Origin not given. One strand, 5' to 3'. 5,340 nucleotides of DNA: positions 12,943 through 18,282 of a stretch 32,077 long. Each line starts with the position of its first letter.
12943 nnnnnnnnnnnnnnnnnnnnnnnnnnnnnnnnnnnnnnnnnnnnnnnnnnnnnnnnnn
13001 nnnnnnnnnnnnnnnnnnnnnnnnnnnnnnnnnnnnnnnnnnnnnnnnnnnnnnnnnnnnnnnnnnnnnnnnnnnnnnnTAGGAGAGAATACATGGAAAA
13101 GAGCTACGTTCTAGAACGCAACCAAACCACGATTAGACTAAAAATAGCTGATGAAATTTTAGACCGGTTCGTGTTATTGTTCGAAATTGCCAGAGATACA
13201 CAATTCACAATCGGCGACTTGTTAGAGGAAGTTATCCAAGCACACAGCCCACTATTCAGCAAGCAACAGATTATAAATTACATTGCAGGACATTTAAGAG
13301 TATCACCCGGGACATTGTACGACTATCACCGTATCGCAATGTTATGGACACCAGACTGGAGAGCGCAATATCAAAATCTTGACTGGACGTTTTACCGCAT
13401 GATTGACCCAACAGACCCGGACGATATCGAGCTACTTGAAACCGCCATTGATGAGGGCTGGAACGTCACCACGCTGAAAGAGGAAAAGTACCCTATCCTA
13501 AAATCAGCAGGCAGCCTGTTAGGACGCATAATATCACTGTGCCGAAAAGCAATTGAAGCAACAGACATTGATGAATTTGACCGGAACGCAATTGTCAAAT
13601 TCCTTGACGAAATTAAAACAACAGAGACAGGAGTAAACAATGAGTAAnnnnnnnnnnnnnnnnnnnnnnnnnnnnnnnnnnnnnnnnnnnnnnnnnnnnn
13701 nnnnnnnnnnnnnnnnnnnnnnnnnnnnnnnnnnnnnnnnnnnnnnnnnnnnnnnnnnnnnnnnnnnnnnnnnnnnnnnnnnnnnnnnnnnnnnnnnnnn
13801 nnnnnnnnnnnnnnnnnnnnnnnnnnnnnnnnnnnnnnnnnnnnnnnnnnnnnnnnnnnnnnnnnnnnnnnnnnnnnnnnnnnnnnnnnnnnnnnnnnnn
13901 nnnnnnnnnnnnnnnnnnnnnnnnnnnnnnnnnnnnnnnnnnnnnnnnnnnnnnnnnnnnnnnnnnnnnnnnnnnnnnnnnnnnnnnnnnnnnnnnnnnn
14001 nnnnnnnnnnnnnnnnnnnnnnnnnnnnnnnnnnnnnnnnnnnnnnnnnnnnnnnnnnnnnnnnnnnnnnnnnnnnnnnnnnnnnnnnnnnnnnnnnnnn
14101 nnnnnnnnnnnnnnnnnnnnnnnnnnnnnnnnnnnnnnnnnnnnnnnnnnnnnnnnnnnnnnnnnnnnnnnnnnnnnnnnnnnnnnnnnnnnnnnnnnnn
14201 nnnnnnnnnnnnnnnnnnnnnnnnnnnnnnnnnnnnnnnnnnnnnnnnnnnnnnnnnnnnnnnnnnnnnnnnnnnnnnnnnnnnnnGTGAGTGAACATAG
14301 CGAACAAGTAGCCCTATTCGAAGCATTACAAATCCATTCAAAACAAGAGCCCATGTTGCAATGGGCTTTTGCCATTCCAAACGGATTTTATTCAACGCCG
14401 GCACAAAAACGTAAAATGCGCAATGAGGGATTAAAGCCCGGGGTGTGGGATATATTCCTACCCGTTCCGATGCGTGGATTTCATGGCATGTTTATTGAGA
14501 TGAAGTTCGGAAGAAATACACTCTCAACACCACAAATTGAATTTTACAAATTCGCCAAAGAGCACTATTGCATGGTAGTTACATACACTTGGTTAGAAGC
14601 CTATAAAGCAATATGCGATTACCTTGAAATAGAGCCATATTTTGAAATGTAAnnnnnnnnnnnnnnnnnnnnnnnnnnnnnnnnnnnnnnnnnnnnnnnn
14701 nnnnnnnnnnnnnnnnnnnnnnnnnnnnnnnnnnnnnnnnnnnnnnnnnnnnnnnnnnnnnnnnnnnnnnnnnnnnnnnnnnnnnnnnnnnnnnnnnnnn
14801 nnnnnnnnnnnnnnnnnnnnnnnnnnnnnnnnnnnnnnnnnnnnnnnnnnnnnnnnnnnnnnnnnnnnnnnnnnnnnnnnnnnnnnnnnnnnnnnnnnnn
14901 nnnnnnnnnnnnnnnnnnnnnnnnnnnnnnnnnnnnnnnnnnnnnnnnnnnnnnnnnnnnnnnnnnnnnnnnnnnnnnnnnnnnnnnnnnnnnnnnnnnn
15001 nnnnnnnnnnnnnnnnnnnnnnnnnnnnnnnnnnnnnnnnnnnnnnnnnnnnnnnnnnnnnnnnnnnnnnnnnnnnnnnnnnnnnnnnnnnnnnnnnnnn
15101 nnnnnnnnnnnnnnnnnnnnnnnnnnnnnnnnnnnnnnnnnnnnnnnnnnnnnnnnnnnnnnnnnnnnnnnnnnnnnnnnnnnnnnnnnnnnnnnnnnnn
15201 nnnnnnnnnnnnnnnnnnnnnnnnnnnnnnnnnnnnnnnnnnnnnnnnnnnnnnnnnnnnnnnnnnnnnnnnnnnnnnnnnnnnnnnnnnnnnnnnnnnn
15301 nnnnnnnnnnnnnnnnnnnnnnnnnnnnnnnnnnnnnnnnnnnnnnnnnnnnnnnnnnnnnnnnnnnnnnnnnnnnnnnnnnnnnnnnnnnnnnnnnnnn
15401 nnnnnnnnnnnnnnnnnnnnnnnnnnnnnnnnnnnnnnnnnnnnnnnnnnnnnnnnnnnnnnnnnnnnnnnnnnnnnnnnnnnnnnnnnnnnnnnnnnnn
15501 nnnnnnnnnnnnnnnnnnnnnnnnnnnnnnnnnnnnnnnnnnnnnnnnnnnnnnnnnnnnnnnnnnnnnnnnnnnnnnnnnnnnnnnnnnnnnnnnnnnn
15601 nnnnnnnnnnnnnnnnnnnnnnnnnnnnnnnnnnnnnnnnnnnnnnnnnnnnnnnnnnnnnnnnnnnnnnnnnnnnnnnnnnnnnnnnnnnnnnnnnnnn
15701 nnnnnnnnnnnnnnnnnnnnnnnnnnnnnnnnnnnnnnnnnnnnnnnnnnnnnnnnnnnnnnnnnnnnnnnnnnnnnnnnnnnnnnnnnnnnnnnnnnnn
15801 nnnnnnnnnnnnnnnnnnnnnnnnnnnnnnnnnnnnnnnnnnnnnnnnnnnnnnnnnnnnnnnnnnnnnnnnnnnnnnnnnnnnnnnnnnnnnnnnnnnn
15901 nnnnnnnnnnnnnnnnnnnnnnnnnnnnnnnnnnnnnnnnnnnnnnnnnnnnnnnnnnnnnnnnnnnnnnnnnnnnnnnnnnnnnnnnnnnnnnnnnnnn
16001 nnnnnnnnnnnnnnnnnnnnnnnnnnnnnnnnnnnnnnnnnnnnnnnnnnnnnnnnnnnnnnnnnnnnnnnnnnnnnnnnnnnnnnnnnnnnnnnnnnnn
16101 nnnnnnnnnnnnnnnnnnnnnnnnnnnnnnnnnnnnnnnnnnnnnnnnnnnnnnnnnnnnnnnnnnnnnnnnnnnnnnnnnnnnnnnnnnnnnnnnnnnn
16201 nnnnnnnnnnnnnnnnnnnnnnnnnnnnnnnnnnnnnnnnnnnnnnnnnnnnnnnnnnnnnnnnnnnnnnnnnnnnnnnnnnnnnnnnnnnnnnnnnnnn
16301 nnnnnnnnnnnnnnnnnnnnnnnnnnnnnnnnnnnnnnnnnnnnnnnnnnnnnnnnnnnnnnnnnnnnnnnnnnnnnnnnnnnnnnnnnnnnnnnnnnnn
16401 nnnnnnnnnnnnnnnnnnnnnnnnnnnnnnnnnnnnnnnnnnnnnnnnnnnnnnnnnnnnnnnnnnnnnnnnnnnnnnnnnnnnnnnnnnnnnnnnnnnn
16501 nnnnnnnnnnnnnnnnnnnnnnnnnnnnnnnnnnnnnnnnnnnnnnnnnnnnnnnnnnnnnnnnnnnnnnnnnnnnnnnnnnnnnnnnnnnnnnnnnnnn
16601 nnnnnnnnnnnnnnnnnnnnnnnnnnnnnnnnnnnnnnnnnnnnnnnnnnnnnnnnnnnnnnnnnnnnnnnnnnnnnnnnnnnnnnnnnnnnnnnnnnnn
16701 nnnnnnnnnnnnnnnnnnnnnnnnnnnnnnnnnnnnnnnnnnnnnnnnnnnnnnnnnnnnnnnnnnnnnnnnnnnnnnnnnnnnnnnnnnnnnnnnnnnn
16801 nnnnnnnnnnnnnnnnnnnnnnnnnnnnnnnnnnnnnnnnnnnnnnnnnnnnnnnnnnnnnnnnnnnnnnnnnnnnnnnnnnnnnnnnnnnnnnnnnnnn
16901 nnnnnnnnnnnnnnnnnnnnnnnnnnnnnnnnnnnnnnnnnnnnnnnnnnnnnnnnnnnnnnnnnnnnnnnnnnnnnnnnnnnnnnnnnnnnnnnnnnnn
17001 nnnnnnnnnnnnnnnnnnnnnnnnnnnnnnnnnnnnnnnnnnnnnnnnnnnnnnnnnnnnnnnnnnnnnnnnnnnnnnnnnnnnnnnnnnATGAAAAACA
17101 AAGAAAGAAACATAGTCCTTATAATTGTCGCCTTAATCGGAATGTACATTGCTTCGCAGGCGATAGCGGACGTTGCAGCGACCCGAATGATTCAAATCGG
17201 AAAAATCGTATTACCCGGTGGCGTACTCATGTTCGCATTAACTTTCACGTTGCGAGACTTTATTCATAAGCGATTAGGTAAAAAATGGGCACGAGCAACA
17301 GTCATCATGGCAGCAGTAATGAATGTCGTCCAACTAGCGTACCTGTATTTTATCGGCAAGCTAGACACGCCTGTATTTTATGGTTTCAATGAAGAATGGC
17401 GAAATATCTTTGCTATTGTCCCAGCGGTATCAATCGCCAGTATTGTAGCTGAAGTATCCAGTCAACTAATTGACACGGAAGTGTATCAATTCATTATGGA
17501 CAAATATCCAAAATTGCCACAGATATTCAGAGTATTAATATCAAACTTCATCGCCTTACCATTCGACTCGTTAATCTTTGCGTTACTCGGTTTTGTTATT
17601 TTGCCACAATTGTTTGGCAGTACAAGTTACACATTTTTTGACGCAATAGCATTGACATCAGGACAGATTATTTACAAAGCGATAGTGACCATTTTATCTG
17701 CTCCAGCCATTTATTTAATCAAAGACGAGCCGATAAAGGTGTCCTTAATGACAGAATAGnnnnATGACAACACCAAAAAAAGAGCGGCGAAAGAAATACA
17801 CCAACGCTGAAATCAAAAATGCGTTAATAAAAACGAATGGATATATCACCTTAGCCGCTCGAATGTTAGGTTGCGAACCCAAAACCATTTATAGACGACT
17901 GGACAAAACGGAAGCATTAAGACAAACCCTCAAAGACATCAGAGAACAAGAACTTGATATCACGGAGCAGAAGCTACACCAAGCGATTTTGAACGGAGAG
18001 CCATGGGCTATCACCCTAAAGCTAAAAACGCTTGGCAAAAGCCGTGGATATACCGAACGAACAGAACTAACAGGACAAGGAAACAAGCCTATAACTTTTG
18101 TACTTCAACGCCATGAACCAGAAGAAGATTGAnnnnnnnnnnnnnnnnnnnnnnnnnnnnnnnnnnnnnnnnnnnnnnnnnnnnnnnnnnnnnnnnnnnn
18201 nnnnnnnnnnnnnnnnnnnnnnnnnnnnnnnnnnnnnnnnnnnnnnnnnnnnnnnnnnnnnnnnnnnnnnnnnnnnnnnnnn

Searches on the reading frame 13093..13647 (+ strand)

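Call 3: search_protein_families(library=pfam, proteins=[window:13093-13647:+], max_evalue=0.01)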
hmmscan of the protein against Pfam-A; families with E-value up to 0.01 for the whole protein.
window:13093-13647:+ (184 aa): 1 family
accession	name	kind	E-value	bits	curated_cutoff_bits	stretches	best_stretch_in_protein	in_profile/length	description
PF05563.18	SpvD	-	0.0043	17.3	25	1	127-178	138-188/212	Salmonella plasmid virulence protein SpvD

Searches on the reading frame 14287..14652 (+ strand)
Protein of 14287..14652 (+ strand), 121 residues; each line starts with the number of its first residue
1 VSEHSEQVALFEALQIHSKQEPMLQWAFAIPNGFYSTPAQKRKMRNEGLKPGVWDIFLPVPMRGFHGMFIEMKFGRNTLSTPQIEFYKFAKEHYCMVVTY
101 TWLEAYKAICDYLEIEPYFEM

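Call 3: search_protein_families(library=pfam, proteins=[window:14287-14652:+], max_evalue=0.01)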
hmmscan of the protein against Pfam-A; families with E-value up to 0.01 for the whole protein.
window:14287-14652:+ (121 aa): 1 family
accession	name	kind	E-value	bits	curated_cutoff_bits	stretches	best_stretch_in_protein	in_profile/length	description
PF08774.17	VRR_NUC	-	0.00086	19.8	23.8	1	2-95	2-107/116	VRR-NUC domain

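Call 4: search_protein_families(library=phrogs, proteins=[window:14287-14652:+], max_evalue=0.001)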
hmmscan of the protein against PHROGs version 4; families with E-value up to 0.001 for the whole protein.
window:14287-14652:+ (121 aa): 3 families
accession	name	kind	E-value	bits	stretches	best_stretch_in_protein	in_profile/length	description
phrog_824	-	unknown function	7.8e-28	99.1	1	2-115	65-177/265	-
phrog_2363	-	unknown function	1.1e-10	42.4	1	2-115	60-173/192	-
phrog_5702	-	DNA, RNA and nucleotide metabolism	3.6e-09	37.5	1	47-113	1-67/70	Holliday junction resolvase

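Call 62: search_protein_families(library=padloc, proteins=[window:14287-14652:+], max_evalue=0.01)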
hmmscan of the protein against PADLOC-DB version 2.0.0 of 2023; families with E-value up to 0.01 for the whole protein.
window:14287-14652:+ (121 aa): 0 families

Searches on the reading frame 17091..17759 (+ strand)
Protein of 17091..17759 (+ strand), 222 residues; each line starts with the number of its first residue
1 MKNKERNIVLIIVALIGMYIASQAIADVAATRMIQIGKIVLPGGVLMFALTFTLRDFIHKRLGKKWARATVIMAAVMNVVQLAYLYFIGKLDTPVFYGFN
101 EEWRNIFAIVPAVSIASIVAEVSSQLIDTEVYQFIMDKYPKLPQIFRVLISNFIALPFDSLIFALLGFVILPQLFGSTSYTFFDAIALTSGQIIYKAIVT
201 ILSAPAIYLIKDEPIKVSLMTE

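Call 3: search_protein_families(library=pfam, proteins=[window:17091-17759:+], max_evalue=0.01)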
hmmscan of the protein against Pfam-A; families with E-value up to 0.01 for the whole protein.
window:17091-17759:+ (222 aa): 1 family
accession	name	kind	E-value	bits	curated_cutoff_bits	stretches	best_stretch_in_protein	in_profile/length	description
PF02592.20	Vut_1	-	1.8e-23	84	27.2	1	42-210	1-152/152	Putative vitamin uptake transporter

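Call 4: search_protein_families(library=phrogs, proteins=[window:17091-17759:+], max_evalue=0.001)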
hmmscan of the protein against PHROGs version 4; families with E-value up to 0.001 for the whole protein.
window:17091-17759:+ (222 aa): 1 family
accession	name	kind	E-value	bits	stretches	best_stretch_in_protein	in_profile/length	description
phrog_4899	-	unknown function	2.7e-23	83.9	1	14-199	9-171/175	-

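Call 5: search_protein_families(library=ncbifam, proteins=[window:17091-17759:+], max_evalue=0.01)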
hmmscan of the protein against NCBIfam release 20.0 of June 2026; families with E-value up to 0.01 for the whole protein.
window:17091-17759:+ (222 aa): 1 family
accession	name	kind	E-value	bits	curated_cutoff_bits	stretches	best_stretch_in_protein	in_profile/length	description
TIGR00697.1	TIGR00697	equivalog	6.9e-17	61.9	50.95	1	22-211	13-195/201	queuosine precursor transporter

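Call 62: search_protein_families(library=padloc, proteins=[window:17091-17759:+], max_evalue=0.01)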
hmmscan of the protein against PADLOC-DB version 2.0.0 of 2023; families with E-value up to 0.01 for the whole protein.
window:17091-17759:+ (222 aa): 0 families

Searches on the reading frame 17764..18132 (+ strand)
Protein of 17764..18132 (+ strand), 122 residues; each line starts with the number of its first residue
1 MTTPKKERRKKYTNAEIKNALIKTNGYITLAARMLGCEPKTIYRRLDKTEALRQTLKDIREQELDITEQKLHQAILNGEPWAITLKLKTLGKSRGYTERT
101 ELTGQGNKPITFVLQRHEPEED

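Call 3: search_protein_families(library=pfam, proteins=[window:17764-18132:+], max_evalue=0.01)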
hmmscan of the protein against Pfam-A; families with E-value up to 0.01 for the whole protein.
window:17764-18132:+ (122 aa): 2 families
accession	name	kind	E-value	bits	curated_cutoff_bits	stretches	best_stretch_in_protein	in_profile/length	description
PF02954.25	HTH_8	-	2.2e-07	31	22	1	16-48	9-41/42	Bacterial regulatory protein, Fis family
PF13556.12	HTH_30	-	0.00044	20.4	27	1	20-52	7-39/59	PucR C-terminal helix-turn-helix domain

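Call 4: search_protein_families(library=phrogs, proteins=[window:17764-18132:+], max_evalue=0.001)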
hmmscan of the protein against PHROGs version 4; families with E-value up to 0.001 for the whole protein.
window:17764-18132:+ (122 aa): 2 families
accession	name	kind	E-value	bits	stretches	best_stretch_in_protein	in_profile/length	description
phrog_33852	-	unknown function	3.7e-06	27.8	1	6-77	5-76/160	-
phrog_10100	-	DNA, RNA and nucleotide metabolism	0.00026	21.9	0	9-40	24-55/66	HTH DNA binding protein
